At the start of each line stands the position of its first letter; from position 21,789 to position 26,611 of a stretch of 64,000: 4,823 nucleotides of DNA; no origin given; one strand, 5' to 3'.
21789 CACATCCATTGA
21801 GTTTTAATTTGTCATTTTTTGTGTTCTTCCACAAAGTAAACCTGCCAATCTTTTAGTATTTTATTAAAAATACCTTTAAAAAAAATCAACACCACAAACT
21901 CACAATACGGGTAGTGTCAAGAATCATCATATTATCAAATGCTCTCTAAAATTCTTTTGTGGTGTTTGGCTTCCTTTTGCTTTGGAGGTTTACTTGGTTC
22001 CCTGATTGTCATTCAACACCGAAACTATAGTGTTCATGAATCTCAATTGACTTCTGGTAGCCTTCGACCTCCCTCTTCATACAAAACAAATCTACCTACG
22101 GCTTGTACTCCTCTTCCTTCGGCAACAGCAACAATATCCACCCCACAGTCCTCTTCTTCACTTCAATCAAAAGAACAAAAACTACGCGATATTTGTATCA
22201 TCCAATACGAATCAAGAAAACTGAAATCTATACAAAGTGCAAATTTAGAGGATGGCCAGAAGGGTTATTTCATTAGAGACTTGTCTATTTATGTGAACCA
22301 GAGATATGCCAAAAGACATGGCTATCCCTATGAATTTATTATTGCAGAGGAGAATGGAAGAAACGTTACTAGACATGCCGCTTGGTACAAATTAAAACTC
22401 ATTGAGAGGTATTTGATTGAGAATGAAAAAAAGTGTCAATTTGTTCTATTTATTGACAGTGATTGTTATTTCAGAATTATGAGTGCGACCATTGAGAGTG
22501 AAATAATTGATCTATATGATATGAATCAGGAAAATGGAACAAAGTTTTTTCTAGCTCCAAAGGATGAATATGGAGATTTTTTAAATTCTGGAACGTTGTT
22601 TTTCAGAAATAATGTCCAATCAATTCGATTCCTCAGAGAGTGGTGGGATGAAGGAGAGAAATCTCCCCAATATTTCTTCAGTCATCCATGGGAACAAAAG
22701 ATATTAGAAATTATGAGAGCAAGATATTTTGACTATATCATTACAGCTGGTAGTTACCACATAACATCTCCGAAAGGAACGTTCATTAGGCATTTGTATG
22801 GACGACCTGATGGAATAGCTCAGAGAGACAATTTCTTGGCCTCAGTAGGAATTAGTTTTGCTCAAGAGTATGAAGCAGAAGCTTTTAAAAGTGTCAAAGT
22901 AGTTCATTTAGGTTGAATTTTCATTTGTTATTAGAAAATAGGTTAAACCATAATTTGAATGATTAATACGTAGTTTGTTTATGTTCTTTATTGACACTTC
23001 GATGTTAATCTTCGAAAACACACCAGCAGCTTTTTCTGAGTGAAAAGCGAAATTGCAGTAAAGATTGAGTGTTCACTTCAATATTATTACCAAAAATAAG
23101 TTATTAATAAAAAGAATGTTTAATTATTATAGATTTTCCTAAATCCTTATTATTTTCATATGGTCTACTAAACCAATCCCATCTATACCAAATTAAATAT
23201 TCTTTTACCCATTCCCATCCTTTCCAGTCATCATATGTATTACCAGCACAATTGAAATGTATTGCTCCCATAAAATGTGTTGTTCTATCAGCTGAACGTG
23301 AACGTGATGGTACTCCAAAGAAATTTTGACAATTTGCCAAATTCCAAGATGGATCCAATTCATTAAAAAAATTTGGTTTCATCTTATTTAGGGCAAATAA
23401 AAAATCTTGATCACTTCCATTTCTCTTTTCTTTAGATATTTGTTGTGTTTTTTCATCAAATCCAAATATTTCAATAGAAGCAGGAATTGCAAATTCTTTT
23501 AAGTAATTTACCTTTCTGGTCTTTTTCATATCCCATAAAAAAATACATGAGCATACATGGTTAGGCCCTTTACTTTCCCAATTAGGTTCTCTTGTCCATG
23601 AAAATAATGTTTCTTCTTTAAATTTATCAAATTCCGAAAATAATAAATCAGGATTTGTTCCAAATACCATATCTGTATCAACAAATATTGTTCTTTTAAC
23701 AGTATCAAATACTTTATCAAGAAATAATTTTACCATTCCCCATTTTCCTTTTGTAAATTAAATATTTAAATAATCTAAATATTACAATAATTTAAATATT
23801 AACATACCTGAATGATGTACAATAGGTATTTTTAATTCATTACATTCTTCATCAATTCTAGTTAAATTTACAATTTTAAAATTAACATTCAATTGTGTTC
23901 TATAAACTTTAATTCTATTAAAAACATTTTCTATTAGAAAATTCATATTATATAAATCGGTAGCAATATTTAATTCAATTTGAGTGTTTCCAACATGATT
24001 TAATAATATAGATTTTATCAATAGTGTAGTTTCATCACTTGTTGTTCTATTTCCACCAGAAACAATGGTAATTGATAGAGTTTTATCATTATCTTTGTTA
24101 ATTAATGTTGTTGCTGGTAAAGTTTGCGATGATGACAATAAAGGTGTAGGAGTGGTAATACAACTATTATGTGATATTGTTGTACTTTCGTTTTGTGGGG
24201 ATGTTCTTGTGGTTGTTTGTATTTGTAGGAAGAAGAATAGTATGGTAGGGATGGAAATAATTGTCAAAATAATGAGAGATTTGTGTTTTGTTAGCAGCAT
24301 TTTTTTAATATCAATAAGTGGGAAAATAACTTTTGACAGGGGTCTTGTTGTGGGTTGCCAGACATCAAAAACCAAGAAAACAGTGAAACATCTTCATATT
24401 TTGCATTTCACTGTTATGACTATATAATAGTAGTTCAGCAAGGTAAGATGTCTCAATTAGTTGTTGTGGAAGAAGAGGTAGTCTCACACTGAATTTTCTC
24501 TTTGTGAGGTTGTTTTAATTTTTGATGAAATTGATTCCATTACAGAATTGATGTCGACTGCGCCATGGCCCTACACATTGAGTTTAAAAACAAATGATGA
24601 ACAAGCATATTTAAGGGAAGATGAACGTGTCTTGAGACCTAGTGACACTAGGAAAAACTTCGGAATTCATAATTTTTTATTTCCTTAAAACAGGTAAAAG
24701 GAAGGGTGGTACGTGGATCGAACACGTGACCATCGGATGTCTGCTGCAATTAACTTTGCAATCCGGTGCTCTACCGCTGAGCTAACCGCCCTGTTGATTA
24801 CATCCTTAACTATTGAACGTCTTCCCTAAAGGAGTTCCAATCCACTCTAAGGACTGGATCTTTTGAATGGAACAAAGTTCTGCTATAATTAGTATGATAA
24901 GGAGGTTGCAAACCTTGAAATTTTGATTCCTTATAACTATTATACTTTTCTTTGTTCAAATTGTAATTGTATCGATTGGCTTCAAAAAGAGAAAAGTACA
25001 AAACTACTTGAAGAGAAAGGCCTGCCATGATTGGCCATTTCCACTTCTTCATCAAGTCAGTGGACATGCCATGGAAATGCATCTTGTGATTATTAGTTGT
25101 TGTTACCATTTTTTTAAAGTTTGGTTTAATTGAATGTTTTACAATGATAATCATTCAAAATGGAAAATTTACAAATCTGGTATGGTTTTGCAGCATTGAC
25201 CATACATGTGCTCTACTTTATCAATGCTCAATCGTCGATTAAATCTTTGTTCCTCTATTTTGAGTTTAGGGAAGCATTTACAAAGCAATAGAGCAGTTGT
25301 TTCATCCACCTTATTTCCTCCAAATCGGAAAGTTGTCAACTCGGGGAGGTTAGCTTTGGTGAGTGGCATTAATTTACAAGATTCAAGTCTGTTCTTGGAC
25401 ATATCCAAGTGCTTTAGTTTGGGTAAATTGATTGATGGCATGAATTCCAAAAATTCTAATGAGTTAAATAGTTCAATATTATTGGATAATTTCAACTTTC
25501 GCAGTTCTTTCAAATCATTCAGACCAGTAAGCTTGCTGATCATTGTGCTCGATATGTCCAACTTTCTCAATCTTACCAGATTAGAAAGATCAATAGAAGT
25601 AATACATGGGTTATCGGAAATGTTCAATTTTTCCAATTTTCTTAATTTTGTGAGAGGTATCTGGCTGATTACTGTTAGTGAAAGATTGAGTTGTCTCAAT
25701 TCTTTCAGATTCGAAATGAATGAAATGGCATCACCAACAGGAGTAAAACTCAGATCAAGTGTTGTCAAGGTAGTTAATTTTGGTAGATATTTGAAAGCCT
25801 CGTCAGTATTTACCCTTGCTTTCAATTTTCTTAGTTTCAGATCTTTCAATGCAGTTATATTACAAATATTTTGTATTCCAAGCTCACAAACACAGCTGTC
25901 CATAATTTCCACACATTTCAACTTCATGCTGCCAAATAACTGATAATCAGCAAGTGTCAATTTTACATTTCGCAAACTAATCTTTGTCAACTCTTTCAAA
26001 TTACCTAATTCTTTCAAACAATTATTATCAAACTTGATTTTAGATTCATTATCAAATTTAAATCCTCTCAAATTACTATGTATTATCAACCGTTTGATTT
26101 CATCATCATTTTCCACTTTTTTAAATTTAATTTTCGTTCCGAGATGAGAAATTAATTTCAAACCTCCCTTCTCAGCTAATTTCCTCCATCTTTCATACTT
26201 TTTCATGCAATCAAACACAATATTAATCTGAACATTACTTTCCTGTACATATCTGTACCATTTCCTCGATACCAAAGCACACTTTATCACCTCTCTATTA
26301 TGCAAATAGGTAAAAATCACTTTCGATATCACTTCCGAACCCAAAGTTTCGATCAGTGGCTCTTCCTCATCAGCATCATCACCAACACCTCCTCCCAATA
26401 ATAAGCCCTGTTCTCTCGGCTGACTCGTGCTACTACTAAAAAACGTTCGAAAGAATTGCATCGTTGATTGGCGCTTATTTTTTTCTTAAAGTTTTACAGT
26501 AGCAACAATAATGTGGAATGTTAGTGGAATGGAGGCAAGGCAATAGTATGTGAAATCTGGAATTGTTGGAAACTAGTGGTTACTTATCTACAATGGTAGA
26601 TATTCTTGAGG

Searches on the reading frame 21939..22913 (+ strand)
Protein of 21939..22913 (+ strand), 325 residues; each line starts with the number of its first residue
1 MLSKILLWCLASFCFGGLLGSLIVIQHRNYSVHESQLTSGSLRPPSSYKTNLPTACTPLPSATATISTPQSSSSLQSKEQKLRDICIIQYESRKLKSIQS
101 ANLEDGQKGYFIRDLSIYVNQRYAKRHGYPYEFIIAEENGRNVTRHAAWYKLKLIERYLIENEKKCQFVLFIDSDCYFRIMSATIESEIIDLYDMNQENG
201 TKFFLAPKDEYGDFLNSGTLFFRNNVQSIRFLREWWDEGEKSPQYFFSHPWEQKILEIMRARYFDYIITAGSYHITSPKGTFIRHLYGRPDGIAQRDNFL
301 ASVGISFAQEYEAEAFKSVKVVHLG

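Call 55: search_protein_families(library=pfam, proteins=[window:21939-22913:+], max_evalue=0.001)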
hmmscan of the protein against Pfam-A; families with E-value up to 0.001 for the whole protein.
window:21939-22913:+ (325 aa): 1 family
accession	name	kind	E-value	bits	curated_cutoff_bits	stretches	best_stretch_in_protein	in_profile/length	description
PF05637.18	Glyco_transf_34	-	7.9e-06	26.2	23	0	121-256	33-185/238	galactosyl transferase GMA12/MNN10 family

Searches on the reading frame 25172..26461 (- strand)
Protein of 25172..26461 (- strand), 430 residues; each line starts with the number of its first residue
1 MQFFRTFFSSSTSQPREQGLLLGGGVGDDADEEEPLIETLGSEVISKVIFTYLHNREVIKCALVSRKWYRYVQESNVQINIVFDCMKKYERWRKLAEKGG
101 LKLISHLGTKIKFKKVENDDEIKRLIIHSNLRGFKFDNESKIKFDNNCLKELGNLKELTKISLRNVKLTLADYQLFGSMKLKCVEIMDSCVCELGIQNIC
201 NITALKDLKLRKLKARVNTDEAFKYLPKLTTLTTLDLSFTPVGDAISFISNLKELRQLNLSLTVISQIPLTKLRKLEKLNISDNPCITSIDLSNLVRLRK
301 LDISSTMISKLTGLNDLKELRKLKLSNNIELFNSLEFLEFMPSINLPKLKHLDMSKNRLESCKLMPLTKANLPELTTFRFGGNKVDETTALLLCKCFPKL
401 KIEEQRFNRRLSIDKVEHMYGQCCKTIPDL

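Call 55: search_protein_families(library=pfam, proteins=[window:25172-26461:-], max_evalue=0.001)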
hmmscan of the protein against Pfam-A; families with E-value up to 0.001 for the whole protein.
window:25172-26461:- (430 aa): 8 families
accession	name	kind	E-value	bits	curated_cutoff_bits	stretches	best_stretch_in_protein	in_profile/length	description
PF12799.13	LRR_4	-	4.5e-16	58.9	27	1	297-332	2-39/44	Leucine Rich repeats (2 copies)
PF13855.12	LRR_8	-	4.3e-08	33.2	27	2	261-307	12-60/61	Leucine rich repeat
PF23598.1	LRR_14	-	1.3e-07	31.2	40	1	201-381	20-197/353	Leucine-rich repeat region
PF23952.1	LRR_EndoS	-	2.7e-05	24.8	27.9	0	299-378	26-111/116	Endo-beta-N-acetylglucosaminidase EndoS LRR domain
PF13516.12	LRR_6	-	2.8e-05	24.3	23.4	0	229-245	2-18/24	Leucine Rich repeat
PF25013.1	LRR_Zer-1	-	5.8e-05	23.7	27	0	292-361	4-68/137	Zer-1-like, Leucine-rich repeats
PF12937.12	F-box-like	-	6.7e-05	23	24.3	1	49-73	12-36/47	F-box-like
PF00646.38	F-box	-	0.00059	20.1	20.5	0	46-76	9-39/43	F-box domain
